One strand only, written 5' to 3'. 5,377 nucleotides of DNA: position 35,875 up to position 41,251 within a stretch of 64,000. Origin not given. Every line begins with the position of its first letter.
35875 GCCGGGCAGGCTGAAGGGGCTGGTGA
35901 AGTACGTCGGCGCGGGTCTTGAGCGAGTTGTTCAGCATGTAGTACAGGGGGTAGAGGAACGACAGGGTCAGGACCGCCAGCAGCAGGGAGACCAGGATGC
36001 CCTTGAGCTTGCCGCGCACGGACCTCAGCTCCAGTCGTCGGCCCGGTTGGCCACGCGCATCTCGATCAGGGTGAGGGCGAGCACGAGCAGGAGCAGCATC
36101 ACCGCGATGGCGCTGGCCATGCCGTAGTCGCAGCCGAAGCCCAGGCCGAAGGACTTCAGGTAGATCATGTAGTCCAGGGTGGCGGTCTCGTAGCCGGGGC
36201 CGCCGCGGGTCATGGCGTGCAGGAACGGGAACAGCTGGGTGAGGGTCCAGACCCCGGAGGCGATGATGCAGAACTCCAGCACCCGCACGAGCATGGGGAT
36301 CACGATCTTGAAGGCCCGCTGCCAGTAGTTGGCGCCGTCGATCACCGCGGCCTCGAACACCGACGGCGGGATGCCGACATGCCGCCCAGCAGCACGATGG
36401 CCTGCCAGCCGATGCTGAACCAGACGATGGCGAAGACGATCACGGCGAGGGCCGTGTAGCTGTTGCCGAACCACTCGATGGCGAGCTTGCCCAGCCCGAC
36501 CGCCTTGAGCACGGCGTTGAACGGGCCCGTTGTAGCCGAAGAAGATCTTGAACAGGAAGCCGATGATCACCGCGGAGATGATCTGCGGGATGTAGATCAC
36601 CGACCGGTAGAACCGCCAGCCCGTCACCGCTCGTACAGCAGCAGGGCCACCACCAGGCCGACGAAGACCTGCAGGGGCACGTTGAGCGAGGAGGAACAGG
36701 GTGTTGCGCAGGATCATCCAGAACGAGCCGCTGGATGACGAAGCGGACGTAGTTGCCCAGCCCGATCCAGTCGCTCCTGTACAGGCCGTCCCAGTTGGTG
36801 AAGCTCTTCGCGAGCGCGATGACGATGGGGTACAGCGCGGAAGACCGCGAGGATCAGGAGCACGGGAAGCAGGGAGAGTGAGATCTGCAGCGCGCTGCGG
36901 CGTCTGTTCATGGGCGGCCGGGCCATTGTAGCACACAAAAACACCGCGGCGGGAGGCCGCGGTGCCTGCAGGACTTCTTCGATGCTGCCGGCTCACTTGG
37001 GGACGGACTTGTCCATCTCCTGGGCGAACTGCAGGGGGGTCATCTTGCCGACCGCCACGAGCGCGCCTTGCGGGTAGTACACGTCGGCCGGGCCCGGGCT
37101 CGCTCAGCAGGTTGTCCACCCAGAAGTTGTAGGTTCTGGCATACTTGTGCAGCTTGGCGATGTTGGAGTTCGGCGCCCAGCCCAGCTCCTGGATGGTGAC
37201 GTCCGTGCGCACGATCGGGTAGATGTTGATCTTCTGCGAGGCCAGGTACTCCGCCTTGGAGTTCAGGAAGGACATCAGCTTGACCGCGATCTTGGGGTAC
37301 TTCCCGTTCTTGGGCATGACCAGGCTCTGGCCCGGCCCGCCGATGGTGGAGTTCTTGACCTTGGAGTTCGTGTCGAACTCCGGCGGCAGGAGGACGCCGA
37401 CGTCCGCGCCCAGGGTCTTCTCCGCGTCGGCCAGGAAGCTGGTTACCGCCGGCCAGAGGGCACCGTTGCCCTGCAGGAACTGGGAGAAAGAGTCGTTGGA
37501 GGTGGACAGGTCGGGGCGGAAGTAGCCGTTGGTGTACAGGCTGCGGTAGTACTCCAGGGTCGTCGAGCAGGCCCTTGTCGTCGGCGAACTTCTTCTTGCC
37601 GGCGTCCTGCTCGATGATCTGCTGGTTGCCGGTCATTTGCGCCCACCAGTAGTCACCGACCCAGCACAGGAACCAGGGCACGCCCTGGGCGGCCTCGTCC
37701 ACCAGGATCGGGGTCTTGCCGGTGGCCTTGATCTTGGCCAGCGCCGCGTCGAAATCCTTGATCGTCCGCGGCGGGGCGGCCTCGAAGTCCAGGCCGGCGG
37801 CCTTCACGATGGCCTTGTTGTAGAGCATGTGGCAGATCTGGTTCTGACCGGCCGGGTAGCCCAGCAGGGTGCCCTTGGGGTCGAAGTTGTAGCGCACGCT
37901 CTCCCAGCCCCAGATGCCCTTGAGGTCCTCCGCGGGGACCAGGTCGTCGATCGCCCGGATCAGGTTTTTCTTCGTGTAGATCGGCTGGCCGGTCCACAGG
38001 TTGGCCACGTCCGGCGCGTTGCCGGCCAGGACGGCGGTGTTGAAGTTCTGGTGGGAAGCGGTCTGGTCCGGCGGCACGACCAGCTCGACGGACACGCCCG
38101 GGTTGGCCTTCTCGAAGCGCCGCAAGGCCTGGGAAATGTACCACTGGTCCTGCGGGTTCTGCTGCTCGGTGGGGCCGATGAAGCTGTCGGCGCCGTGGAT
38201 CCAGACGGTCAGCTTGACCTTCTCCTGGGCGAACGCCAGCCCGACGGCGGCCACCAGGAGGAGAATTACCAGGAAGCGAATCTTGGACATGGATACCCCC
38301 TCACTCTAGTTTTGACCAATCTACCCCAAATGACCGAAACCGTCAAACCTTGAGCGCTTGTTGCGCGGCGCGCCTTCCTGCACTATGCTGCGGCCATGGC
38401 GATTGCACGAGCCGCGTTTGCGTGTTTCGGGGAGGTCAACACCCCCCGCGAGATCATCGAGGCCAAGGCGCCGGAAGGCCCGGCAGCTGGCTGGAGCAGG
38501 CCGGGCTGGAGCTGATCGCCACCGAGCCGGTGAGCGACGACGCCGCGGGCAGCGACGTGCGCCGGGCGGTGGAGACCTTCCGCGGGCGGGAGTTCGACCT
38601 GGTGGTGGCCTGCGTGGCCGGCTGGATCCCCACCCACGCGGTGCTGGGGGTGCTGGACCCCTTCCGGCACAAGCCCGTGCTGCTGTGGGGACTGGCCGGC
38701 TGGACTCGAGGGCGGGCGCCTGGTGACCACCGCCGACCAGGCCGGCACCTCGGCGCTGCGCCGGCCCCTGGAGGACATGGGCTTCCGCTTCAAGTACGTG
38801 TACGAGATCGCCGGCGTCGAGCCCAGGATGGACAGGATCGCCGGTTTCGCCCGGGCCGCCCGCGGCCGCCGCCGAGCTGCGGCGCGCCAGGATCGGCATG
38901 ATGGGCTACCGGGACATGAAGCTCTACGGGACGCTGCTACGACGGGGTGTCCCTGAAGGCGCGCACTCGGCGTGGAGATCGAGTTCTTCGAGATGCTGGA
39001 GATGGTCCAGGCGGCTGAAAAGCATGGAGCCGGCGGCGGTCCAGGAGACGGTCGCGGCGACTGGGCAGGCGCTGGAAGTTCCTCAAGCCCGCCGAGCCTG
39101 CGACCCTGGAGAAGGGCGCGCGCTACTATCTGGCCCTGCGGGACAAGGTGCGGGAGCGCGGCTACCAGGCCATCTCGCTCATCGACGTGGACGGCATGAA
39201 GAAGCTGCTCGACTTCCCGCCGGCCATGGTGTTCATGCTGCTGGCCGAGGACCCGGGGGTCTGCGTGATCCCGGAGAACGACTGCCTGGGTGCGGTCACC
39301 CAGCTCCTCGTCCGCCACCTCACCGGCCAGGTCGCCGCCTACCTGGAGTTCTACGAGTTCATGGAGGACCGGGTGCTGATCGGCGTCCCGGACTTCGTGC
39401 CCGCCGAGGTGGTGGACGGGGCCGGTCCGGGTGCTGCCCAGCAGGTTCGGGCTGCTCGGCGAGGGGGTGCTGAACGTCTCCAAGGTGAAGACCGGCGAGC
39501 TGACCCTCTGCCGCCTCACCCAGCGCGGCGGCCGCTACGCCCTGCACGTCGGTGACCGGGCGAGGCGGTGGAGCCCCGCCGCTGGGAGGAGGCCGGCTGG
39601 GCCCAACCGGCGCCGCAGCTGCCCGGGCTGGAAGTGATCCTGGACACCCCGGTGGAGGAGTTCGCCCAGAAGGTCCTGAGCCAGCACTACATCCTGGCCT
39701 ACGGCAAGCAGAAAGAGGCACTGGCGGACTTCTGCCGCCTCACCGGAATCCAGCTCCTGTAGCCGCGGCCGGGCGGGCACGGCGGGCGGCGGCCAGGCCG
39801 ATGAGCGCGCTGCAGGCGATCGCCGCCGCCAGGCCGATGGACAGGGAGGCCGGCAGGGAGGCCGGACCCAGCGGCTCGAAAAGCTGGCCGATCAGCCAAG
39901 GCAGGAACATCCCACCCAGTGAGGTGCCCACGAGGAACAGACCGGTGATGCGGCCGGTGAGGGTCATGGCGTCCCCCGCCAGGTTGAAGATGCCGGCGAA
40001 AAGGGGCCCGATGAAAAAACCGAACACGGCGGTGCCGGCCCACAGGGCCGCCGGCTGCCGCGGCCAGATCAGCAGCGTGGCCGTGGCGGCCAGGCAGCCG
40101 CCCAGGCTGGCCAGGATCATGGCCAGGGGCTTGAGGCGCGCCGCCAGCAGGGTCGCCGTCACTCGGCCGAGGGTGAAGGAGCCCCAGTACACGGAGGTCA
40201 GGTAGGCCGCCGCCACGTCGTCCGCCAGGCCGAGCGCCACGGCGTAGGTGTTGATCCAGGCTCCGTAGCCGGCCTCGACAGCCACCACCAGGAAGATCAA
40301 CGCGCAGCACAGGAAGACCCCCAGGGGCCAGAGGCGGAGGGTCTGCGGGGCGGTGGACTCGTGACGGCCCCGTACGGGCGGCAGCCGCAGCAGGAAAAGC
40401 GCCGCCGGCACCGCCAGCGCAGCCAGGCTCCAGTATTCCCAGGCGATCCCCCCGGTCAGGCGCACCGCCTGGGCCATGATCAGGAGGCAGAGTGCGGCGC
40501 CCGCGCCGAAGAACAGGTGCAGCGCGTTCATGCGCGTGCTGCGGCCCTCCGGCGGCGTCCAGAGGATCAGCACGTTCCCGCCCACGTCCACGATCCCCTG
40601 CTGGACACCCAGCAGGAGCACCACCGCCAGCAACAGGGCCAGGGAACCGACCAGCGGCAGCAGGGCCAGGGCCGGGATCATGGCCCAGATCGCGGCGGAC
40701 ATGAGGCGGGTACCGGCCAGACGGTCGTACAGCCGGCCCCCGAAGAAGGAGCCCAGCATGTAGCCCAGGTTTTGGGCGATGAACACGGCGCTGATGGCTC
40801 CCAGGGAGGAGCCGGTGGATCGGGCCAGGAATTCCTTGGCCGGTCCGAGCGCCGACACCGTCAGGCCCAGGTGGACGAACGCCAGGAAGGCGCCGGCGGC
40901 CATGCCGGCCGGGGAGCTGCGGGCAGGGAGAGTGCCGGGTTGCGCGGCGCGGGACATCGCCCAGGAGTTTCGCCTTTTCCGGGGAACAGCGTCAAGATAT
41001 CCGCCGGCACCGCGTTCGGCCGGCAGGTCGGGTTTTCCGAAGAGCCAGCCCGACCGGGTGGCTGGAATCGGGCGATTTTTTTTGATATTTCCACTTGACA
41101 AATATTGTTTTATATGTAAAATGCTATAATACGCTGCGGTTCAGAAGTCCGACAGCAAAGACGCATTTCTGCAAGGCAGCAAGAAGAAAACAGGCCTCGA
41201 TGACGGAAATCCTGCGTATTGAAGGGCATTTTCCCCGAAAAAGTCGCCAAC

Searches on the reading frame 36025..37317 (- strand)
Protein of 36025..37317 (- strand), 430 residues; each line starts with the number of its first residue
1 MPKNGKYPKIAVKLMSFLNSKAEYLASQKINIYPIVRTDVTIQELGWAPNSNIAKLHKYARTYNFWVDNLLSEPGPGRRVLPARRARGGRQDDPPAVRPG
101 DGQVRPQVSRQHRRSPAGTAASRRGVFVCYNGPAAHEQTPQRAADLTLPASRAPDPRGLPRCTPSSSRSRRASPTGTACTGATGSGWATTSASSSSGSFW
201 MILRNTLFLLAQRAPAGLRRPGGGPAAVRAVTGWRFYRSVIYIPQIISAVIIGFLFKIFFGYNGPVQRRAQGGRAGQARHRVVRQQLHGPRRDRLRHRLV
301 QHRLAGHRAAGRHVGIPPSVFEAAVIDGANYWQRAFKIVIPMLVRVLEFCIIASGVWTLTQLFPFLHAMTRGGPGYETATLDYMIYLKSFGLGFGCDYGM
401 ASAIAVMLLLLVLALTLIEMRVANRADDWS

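Call 49: search_protein_families(library=ncbifam, proteins=[window:36025-37317:-], max_evalue=1e-10)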
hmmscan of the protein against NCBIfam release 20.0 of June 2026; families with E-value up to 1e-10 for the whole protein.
window:36025-37317:- (430 aa): 2 families
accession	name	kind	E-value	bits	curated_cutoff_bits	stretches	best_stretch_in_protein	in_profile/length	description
NF007852.0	PRK10561.1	equivalog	4.2e-17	62.9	335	1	315-425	183-290/295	sn-glycerol-3-phosphate ABC transporter permease UgpA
NF008232.0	PRK10999.1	equivalog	8.4e-14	51.2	392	1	315-424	400-516/520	maltose ABC transporter permease MalF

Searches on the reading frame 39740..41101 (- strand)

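Call 44: search_protein_families(library=pfam, proteins=[window:39740-41101:-], max_evalue=0.01)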
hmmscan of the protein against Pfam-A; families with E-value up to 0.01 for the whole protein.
window:39740-41101:- (453 aa): 1 family
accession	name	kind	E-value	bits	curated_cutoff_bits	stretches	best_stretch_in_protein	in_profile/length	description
PF07690.21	MFS_1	-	5.7e-25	88.4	33.4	1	72-401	2-347/347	Major Facilitator Superfamily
